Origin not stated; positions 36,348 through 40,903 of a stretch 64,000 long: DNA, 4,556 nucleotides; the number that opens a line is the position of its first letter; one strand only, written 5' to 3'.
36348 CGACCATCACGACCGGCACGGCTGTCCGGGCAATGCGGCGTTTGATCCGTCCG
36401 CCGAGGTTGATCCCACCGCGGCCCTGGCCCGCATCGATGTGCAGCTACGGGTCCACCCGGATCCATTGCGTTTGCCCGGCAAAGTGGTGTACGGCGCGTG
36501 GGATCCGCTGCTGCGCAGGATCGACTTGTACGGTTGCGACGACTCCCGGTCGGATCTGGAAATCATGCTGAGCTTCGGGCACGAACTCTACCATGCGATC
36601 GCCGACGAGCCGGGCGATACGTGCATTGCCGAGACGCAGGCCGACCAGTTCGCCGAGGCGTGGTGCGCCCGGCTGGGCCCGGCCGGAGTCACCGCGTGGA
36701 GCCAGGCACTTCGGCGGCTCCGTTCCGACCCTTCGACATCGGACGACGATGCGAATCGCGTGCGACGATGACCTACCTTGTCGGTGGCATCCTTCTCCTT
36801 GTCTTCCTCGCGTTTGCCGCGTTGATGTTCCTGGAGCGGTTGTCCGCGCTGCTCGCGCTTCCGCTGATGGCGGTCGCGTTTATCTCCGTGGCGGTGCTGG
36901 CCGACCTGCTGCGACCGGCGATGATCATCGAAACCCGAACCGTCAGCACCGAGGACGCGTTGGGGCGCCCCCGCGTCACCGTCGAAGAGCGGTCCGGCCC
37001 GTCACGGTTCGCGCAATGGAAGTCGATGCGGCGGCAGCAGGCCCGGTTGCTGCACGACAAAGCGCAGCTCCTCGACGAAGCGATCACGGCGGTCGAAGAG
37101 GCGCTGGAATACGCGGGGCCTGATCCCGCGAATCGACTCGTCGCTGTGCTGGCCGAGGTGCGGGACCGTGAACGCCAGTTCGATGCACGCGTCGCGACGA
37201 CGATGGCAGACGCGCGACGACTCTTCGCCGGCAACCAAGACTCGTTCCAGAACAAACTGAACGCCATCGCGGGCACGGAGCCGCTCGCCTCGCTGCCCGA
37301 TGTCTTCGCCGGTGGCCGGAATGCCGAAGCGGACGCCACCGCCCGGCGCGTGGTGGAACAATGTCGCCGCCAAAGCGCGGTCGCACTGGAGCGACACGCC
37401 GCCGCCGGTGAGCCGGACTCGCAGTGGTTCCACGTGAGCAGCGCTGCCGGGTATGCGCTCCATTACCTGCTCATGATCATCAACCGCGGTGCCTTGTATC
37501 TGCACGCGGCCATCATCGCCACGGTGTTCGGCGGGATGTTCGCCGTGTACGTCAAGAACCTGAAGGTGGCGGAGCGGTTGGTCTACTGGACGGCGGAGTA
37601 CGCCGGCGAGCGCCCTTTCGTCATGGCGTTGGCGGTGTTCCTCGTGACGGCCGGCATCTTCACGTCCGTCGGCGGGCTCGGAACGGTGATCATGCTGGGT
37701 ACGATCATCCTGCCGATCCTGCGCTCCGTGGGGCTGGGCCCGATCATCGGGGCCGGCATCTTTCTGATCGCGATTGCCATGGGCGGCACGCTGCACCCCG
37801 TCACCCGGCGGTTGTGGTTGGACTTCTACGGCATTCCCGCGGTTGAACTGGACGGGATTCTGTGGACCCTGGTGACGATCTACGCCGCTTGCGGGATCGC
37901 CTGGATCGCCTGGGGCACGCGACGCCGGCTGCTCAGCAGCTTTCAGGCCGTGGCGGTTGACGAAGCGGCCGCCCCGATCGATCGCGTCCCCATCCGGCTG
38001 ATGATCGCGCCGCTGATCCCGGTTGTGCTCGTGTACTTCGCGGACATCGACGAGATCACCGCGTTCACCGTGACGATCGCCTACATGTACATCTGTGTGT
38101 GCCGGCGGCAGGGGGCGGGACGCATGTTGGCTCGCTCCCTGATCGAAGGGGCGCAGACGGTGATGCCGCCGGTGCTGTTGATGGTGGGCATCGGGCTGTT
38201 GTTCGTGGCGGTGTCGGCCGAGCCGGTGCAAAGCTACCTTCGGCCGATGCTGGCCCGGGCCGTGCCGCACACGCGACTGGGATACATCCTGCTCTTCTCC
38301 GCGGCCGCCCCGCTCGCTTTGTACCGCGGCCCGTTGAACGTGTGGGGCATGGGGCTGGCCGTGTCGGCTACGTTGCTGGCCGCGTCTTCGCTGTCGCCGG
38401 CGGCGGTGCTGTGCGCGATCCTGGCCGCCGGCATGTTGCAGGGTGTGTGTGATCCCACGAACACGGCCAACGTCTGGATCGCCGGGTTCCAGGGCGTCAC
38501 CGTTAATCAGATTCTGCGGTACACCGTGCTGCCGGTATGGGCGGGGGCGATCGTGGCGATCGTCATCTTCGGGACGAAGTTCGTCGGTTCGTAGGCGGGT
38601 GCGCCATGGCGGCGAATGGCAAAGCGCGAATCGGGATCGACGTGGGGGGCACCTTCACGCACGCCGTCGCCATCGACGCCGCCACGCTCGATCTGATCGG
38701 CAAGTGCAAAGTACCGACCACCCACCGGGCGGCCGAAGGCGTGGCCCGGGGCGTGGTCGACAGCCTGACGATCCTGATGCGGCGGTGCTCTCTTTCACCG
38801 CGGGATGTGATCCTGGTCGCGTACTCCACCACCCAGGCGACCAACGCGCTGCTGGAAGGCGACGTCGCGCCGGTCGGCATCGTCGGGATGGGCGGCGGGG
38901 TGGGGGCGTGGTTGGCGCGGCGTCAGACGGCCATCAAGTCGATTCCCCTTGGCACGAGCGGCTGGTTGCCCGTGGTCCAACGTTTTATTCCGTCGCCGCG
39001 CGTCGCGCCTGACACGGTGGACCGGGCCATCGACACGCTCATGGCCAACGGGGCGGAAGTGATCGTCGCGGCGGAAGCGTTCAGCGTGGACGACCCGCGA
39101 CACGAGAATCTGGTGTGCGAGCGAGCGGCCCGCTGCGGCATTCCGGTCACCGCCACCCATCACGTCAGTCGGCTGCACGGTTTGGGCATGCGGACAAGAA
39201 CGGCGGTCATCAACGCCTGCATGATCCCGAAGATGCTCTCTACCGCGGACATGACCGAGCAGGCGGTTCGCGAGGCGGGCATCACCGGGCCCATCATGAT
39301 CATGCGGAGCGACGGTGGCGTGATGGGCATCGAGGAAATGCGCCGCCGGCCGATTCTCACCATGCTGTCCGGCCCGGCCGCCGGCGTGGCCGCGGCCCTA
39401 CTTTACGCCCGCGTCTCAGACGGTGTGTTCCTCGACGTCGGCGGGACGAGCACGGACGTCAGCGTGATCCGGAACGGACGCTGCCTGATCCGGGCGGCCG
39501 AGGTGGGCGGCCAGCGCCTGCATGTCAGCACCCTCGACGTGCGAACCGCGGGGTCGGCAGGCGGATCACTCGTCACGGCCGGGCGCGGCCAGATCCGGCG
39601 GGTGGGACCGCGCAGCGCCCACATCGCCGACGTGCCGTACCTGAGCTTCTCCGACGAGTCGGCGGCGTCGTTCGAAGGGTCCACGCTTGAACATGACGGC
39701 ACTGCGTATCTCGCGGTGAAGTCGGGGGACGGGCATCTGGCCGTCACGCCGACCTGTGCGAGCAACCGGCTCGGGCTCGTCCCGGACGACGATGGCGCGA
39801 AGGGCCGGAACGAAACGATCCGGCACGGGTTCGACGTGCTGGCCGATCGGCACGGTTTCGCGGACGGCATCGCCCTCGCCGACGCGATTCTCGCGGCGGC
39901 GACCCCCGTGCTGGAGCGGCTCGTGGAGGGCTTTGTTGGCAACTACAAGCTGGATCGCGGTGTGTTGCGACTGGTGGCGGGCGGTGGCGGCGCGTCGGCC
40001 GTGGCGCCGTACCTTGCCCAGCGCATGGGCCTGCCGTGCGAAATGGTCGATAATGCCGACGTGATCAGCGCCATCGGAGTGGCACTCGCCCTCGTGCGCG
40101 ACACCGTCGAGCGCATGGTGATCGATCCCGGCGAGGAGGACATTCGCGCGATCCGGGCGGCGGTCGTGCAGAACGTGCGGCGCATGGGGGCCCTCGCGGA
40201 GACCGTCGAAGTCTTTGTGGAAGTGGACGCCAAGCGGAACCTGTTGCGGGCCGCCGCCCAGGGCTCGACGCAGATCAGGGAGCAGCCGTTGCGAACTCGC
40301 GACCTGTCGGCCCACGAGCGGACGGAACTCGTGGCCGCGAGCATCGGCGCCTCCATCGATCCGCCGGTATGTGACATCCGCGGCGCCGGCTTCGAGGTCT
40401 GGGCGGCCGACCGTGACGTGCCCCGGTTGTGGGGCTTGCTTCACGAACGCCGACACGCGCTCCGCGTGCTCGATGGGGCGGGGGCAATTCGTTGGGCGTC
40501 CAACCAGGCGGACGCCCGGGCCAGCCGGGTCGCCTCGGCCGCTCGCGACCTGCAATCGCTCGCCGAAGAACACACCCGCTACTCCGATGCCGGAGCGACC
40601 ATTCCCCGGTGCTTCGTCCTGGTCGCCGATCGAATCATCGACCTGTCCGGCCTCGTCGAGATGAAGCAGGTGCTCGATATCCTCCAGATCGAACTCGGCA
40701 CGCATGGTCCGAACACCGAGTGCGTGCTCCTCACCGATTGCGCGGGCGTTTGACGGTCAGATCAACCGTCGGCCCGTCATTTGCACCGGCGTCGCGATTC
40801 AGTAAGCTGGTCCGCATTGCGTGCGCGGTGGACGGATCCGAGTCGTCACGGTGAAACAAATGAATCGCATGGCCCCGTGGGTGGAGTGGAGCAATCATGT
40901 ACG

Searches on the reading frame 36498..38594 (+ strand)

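Call 11: search_protein_families(library=pfam, proteins=[window:36498-38594:+], max_evalue=0.001)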
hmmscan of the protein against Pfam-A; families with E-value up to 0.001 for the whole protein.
window:36498-38594:+ (698 aa): 0 families

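Call 50: search_protein_families(library=pfam, proteins=[window:36498-38594:+], max_evalue=0.1)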
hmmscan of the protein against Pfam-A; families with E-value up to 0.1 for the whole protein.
window:36498-38594:+ (698 aa): 2 families
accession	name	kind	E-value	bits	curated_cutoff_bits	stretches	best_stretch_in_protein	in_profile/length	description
PF14817.11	HAUS5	-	0.0071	15.6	25.6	1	180-310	296-405/643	HAUS augmin-like complex subunit 5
PF16192.10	PMT_4TMC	-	0.02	14.8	32.4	1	313-385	102-173/202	C-terminal four TMM region of protein-O-mannosyltransferase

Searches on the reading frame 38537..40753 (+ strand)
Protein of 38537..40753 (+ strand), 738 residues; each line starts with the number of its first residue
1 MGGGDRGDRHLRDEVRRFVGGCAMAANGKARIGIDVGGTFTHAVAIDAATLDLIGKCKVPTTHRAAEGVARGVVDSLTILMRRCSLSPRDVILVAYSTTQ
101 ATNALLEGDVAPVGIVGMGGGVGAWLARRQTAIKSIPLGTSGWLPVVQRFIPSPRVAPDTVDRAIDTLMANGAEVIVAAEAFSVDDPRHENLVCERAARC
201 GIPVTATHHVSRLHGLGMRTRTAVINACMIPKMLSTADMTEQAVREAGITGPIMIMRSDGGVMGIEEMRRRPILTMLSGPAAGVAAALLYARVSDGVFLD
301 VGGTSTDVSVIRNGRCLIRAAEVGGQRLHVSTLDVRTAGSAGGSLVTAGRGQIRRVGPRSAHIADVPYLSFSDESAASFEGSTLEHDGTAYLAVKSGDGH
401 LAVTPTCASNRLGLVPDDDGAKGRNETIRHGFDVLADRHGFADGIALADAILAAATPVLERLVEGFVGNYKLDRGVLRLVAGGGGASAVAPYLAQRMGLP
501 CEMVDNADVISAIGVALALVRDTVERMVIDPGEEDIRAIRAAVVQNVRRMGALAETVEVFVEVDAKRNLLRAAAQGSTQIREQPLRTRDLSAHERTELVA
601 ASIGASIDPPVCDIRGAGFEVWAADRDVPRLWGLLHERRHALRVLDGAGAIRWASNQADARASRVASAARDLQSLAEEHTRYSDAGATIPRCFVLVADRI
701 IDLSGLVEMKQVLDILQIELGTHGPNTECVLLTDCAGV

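Call 11: search_protein_families(library=pfam, proteins=[window:38537-40753:+], max_evalue=0.001)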
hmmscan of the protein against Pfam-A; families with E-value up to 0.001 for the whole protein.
window:38537-40753:+ (738 aa): 3 families
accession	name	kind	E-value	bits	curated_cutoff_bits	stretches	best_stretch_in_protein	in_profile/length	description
PF01968.24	Hydantoinase_A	-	9.5e-56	189.6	22.9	1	219-522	1-289/291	Hydantoinase/oxoprolinase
PF05378.19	Hydant_A_N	-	1.7e-23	83.7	25.2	1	31-198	1-173/176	Hydantoinase/oxoprolinase N-terminal region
PF13941.12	MutL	-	3e-05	23.4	27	0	34-83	4-51/450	MutL protein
